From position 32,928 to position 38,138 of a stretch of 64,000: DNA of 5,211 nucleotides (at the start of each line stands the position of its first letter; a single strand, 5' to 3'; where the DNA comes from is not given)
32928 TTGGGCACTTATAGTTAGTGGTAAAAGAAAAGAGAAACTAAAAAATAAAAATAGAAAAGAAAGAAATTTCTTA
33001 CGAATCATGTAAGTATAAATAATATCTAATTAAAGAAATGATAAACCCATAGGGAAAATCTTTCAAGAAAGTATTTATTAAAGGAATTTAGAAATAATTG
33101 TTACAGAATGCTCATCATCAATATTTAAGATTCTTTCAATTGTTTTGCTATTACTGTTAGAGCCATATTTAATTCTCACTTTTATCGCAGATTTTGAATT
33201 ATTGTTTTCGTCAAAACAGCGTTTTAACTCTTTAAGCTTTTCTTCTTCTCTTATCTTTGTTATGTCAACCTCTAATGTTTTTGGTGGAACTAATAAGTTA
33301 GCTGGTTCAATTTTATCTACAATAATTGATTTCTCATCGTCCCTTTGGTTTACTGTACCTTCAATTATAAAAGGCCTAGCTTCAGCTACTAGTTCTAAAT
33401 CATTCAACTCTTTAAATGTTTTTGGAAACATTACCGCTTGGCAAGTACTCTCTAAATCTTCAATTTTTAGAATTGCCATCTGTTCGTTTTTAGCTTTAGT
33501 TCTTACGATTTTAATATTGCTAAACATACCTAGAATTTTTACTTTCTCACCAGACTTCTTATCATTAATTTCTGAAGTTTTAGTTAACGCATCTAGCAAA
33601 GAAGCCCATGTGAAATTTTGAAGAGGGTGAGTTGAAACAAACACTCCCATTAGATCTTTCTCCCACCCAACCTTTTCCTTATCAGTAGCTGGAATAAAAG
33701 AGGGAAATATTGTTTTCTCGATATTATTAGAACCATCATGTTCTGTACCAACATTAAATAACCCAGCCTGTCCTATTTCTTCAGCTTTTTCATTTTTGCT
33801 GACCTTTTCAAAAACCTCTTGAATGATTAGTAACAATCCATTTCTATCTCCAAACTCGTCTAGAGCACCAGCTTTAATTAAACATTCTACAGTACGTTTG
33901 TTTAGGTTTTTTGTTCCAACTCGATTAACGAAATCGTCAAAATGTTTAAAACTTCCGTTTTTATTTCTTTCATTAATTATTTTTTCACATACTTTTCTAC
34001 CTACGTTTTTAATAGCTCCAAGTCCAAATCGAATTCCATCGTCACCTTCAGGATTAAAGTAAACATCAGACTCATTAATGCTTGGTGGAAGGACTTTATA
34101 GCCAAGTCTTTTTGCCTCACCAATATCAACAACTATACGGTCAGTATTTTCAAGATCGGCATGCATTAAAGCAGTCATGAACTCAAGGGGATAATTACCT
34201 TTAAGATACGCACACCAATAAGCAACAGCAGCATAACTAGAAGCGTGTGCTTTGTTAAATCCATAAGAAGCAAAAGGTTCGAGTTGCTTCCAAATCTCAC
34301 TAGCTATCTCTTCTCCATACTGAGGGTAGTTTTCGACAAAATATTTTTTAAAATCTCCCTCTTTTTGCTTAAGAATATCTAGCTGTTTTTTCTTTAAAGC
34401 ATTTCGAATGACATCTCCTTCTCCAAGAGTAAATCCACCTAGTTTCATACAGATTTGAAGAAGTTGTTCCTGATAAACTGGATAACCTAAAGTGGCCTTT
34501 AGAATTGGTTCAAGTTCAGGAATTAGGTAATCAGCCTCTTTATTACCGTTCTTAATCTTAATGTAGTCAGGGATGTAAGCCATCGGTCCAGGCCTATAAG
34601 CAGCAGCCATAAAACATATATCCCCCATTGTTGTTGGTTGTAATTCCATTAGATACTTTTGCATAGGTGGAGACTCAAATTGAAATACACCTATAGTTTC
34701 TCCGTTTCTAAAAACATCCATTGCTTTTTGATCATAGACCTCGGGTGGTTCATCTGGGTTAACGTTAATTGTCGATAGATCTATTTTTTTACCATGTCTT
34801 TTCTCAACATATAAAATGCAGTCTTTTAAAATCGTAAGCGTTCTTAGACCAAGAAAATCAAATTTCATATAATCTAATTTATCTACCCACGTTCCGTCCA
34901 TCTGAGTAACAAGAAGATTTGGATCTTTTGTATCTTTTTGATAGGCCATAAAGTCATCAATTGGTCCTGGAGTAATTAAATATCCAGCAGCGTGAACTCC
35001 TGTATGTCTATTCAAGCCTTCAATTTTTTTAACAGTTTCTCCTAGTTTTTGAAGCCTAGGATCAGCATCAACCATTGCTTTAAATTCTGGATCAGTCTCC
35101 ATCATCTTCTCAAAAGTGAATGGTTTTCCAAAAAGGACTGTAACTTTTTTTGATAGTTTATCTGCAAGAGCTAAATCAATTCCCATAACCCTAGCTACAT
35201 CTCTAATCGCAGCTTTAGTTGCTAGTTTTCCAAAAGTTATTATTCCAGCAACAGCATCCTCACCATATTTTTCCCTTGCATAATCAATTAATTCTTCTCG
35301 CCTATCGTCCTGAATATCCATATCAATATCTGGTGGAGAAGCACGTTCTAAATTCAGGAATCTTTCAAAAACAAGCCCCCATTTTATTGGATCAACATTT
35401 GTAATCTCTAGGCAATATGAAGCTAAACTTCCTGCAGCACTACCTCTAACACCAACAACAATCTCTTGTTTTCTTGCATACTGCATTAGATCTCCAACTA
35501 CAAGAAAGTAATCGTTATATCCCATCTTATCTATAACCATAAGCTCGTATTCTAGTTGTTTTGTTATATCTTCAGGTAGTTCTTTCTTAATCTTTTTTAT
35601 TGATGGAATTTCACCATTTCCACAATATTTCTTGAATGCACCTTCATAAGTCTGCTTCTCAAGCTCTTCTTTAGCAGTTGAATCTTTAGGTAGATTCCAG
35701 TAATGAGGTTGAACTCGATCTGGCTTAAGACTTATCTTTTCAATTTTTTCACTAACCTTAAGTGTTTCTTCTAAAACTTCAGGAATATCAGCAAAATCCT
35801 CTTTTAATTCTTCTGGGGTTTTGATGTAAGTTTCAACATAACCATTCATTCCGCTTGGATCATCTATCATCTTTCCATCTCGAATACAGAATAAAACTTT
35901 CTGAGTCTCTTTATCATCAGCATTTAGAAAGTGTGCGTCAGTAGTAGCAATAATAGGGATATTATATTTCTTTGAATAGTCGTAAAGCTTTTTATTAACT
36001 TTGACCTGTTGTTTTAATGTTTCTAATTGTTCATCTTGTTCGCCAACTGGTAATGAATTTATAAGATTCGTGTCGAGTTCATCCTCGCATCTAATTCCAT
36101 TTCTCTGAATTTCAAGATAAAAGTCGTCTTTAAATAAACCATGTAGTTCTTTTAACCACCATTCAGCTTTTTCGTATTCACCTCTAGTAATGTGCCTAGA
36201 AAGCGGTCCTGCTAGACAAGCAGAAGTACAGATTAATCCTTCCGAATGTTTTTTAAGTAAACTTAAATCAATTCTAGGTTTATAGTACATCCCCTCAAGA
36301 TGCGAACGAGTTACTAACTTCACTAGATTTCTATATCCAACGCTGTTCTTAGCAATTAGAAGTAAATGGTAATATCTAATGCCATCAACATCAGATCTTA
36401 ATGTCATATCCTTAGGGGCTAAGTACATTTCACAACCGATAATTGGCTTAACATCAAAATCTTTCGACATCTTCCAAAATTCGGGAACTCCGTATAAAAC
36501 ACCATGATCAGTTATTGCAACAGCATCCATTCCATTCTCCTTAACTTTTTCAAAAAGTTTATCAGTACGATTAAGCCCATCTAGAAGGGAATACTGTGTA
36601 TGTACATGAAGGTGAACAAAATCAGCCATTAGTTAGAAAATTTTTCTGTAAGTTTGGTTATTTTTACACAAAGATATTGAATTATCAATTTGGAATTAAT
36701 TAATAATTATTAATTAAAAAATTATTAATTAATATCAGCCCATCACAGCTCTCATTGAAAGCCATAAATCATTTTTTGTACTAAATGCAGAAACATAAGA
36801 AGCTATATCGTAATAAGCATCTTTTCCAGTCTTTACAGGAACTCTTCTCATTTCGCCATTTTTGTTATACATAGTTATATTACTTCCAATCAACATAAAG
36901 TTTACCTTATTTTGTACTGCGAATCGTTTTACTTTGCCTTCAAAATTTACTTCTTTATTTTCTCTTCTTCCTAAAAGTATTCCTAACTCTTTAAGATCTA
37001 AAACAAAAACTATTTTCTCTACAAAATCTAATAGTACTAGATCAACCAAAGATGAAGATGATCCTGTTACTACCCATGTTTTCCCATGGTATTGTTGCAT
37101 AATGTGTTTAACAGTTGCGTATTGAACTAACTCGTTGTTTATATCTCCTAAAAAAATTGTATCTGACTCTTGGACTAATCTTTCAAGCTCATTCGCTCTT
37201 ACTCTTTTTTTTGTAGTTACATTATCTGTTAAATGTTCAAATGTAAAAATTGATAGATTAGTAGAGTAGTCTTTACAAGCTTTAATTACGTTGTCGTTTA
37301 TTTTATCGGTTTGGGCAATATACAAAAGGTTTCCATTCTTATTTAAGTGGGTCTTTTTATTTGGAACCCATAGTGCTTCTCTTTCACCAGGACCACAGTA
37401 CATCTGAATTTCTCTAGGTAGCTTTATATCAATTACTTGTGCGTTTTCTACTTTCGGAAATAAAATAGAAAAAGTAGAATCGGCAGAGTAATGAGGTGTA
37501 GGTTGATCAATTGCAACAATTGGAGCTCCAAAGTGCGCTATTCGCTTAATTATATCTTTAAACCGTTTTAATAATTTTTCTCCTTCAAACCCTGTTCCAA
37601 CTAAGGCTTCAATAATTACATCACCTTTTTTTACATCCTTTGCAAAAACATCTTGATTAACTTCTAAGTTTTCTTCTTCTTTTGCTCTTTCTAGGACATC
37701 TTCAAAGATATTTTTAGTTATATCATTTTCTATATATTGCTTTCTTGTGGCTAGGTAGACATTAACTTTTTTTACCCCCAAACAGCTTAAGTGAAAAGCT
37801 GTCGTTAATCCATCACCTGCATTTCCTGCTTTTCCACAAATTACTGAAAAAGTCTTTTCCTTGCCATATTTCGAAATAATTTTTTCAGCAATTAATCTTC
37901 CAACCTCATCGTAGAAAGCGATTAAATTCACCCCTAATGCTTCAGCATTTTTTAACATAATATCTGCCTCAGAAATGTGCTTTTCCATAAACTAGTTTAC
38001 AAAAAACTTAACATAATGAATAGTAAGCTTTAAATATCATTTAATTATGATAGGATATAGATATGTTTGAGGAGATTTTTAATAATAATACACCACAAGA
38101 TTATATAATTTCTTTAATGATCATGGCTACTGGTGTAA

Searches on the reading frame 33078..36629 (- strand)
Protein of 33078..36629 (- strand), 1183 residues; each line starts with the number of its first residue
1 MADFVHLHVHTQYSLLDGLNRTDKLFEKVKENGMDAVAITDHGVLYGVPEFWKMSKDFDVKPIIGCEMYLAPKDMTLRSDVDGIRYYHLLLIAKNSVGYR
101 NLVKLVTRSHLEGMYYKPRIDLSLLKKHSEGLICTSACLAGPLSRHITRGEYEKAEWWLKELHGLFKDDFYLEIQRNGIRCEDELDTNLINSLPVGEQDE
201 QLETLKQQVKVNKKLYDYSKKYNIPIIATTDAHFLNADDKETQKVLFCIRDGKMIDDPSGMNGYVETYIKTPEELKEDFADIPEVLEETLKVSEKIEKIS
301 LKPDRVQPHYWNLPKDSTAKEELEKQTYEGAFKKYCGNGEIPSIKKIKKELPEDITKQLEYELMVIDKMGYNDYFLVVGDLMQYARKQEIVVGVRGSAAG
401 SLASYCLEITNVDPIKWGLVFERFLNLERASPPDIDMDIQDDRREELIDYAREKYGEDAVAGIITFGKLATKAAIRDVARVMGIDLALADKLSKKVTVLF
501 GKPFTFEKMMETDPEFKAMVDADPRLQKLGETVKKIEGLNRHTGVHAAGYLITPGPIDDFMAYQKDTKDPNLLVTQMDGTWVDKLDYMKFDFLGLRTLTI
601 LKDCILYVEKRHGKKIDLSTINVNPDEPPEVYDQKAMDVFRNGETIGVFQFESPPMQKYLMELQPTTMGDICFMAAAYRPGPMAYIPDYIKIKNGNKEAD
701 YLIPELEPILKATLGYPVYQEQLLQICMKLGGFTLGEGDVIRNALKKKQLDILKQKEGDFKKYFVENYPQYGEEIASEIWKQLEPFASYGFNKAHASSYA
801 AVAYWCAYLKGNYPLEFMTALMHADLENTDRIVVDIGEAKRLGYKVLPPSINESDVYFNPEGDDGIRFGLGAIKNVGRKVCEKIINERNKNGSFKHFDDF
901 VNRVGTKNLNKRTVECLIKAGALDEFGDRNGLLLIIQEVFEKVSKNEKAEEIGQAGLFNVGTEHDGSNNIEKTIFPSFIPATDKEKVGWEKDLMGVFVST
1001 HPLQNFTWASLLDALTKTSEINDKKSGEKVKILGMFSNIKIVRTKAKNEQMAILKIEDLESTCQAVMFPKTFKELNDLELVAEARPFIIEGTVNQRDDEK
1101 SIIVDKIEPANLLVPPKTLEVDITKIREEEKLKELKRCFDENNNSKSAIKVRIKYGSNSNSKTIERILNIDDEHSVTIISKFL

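Call 47: search_protein_families(library=pfam, proteins=[window:33078-36629:-], max_evalue=0.0001)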
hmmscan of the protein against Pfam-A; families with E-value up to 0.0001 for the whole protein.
window:33078-36629:- (1183 aa): 5 families
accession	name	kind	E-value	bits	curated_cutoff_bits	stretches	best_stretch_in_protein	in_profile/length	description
PF07733.18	DNA_pol3_alpha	-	7.9e-88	294.9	23.9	1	322-594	2-260/260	Bacterial DNA polymerase III alpha NTPase domain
PF02811.25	PHP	-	1.2e-54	185.5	26.4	1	6-177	1-164/164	PHP domain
PF17657.6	DNA_pol3_finger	-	2.5e-45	154.2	22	1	597-767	1-165/166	Bacterial DNA polymerase III alpha subunit finger domain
PF14579.12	HHH_6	-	2.3e-30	105.1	25.6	1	843-929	1-87/90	Helix-hairpin-helix motif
PF01336.31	tRNA_anti-codon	-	2.3e-05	24.7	27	1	1031-1109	2-74/75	OB-fold nucleic acid binding domain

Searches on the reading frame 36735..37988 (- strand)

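Call 47: search_protein_families(library=pfam, proteins=[window:36735-37988:-], max_evalue=0.0001)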
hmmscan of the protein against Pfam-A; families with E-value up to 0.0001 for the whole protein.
window:36735-37988:- (417 aa): 1 family
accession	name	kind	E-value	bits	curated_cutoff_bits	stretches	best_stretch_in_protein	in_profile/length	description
PF03853.21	YjeF_N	-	2.1e-16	60.8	24.9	1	29-164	8-141/169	YjeF-related protein N-terminus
